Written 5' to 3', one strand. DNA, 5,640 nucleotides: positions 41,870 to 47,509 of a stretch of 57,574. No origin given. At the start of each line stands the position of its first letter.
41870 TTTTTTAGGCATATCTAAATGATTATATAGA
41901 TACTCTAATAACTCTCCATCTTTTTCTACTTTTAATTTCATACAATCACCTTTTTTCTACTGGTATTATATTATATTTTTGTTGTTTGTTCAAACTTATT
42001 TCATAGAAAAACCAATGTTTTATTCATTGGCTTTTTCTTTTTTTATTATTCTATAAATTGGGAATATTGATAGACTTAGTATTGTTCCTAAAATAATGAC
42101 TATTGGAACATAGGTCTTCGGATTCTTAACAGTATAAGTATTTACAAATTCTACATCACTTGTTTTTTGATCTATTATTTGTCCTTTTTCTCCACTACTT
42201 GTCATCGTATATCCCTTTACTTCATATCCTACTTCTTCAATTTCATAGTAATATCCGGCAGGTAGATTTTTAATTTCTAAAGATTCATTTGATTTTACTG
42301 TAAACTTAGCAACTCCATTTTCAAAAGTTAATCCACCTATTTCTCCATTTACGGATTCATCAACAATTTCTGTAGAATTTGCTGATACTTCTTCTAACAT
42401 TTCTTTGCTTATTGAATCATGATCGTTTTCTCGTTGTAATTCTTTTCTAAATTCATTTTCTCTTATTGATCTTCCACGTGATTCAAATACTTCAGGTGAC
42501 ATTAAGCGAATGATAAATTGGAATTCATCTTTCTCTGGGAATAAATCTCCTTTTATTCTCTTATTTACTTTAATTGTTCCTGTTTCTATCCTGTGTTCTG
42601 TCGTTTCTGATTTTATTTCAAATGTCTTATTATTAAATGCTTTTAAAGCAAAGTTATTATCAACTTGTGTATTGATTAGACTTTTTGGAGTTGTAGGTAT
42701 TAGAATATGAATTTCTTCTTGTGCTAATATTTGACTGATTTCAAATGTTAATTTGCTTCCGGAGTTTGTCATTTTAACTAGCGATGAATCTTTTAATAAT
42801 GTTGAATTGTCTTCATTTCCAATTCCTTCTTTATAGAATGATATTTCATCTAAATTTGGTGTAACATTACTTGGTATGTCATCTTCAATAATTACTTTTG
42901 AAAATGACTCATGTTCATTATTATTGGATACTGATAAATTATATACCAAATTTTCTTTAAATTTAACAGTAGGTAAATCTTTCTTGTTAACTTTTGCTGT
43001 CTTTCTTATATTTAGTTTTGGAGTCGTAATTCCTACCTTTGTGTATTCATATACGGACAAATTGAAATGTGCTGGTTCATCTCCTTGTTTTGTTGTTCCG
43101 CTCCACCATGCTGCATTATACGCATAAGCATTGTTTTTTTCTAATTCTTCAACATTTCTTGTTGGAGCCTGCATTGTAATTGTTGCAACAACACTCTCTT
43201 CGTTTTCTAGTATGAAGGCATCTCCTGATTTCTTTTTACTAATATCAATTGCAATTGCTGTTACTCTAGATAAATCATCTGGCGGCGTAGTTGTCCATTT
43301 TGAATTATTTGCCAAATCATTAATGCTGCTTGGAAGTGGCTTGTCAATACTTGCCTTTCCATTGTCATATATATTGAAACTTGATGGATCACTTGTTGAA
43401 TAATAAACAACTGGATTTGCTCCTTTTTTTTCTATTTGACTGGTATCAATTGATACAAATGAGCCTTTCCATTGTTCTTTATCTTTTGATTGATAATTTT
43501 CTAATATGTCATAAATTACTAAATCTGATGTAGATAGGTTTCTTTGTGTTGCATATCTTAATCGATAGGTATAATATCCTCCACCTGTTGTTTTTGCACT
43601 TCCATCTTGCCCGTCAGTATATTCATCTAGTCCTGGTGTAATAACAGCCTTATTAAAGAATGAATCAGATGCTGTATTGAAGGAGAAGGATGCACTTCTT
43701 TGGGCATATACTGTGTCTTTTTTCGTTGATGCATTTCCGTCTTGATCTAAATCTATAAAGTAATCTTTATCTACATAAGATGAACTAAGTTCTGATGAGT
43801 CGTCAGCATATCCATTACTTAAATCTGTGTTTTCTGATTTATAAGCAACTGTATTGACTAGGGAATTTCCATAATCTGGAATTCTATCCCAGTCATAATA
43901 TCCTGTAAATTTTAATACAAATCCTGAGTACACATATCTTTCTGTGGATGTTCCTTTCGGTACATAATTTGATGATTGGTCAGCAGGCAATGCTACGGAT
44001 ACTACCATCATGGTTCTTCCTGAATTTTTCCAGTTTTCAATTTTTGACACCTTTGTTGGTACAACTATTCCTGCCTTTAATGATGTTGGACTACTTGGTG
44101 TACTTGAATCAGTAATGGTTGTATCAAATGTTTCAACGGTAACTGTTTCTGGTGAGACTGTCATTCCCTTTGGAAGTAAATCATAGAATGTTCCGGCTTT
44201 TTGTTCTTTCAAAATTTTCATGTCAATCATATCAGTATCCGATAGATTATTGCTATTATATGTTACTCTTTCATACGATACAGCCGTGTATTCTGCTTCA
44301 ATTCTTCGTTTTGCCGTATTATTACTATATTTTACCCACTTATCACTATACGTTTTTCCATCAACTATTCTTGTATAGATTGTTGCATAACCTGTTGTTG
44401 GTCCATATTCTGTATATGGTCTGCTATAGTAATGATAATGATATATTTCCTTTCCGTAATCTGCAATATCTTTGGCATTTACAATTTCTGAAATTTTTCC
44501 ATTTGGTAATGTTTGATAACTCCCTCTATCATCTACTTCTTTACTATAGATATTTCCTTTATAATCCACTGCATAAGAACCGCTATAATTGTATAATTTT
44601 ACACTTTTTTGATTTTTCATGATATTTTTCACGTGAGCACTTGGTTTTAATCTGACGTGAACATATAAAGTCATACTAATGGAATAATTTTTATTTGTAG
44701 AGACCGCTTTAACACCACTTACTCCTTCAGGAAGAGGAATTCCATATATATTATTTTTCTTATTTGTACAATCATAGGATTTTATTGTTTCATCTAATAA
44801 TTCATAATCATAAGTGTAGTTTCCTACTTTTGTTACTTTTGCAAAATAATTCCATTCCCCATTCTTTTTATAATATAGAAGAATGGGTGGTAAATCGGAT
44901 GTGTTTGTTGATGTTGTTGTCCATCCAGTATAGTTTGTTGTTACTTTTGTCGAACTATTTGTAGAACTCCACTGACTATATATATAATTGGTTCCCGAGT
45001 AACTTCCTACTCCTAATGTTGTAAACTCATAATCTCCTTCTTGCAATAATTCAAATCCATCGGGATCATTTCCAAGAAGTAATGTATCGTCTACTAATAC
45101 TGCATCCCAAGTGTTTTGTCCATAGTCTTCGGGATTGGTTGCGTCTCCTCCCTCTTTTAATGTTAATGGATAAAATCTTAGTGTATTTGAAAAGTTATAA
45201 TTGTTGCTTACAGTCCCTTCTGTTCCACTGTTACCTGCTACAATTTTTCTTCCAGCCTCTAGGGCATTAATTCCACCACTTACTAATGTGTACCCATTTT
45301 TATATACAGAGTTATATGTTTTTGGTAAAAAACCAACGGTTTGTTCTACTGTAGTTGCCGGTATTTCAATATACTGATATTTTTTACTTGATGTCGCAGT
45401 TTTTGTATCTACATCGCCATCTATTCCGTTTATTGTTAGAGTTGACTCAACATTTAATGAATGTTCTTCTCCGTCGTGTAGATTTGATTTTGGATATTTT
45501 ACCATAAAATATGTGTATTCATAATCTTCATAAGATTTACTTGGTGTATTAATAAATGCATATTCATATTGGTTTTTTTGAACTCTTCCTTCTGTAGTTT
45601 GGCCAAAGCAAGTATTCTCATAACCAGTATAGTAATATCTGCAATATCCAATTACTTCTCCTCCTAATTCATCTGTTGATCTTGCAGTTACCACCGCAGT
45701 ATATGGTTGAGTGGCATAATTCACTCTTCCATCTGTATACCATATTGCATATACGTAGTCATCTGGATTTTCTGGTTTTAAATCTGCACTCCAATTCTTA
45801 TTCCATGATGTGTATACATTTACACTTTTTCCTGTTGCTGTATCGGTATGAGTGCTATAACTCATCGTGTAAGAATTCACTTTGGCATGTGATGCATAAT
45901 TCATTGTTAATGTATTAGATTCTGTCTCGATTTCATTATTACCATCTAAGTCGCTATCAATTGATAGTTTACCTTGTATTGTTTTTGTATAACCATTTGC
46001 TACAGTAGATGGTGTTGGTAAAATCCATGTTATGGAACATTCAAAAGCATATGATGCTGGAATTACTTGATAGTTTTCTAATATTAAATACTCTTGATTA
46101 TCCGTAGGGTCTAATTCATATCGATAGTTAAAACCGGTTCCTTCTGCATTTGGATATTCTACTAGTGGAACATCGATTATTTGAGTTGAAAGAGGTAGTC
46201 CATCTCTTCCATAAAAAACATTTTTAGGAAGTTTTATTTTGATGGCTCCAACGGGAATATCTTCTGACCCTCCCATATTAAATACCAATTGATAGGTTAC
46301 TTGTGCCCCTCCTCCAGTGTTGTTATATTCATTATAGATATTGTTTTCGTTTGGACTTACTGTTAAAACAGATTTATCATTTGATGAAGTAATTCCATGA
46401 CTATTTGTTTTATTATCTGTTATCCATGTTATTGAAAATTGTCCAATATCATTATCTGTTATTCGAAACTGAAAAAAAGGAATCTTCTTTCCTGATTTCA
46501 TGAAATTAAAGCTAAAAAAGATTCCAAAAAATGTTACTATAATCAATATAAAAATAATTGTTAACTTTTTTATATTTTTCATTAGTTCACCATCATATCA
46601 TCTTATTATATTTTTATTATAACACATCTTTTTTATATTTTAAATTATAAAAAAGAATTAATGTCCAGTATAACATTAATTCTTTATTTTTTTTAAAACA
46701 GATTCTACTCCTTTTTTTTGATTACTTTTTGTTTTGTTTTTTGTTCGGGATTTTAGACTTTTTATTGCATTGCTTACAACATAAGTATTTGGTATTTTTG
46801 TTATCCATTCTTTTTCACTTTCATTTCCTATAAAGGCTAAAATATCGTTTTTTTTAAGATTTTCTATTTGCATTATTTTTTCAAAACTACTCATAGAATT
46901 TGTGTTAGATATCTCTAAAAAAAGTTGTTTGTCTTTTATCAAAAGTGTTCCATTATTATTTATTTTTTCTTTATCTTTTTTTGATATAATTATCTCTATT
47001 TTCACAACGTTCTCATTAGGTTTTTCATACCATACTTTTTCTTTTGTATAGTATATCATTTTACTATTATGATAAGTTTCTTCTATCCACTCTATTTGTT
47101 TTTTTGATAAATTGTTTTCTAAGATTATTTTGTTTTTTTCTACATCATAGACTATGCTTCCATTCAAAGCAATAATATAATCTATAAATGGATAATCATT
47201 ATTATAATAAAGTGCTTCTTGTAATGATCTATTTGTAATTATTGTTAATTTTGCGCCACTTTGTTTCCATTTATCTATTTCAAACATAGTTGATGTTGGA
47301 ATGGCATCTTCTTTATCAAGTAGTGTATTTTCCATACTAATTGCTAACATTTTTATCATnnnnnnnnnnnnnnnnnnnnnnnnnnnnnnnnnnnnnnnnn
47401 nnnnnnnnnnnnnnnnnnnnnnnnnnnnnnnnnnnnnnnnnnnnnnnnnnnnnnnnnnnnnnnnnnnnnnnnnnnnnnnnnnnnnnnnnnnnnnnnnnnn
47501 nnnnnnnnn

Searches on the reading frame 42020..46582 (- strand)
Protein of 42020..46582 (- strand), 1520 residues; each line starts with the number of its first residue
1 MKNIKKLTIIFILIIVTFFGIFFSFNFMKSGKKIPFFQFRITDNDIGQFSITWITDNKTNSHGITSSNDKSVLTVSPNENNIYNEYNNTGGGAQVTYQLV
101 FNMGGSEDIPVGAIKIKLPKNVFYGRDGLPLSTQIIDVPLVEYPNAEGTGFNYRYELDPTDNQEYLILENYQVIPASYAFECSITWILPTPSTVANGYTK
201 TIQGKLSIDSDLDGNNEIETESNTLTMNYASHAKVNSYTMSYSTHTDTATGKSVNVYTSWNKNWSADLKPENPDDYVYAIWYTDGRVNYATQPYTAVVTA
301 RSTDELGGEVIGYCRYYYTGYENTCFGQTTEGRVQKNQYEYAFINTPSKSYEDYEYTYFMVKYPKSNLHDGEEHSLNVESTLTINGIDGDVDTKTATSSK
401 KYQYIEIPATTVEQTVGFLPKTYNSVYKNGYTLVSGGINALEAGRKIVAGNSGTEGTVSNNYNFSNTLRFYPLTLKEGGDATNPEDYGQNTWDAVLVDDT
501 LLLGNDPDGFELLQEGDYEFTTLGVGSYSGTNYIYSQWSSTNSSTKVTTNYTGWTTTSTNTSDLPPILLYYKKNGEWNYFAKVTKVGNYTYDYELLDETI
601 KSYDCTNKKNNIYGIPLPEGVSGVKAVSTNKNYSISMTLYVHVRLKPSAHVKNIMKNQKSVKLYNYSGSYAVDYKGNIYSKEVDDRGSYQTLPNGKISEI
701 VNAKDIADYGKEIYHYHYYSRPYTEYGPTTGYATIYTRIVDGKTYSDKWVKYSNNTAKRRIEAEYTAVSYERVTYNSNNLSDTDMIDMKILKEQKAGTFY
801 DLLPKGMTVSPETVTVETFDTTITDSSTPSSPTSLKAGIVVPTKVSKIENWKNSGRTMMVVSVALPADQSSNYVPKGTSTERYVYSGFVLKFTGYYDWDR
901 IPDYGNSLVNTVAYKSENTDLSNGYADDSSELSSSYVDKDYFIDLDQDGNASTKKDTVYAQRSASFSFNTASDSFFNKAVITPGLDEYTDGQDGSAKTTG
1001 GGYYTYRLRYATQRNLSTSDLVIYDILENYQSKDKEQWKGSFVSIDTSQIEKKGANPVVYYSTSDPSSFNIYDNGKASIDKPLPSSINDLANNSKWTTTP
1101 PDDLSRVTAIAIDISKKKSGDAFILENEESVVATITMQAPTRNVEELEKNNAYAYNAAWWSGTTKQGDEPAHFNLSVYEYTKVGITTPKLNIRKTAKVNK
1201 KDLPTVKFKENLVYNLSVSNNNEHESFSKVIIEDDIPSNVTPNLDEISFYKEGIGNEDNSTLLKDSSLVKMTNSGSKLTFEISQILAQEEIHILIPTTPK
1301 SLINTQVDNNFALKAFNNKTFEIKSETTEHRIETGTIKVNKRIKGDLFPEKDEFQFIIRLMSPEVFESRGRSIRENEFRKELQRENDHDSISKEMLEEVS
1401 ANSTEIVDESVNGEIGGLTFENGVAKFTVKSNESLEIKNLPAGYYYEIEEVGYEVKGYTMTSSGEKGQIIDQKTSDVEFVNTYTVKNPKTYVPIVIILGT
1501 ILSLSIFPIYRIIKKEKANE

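Call 7: search_protein_families(library=pfam, proteins=[window:42020-46582:-], max_evalue=0.001)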
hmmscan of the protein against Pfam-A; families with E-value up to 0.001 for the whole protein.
window:42020-46582:- (1520 aa): 2 families
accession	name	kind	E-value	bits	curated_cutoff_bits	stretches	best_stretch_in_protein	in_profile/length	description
PF24547.1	DUF7601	-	2e-13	51.3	27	1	1335-1483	1-116/116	Domain of unknown function (DUF7601)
PF19407.5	DUF5979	-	1.9e-05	25.7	25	1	1425-1484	38-104/104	Domain of unknown function (DUF5979)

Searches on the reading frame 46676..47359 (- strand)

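Call 7: search_protein_families(library=pfam, proteins=[window:46676-47359:-], max_evalue=0.001)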
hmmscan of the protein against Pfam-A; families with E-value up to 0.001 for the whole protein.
window:46676-47359:- (227 aa): 1 family
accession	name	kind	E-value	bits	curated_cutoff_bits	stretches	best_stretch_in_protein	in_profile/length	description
PF08282.18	Hydrolase_3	-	9.9e-19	68.5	20.9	1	6-167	2-165/255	haloacid dehalogenase-like hydrolase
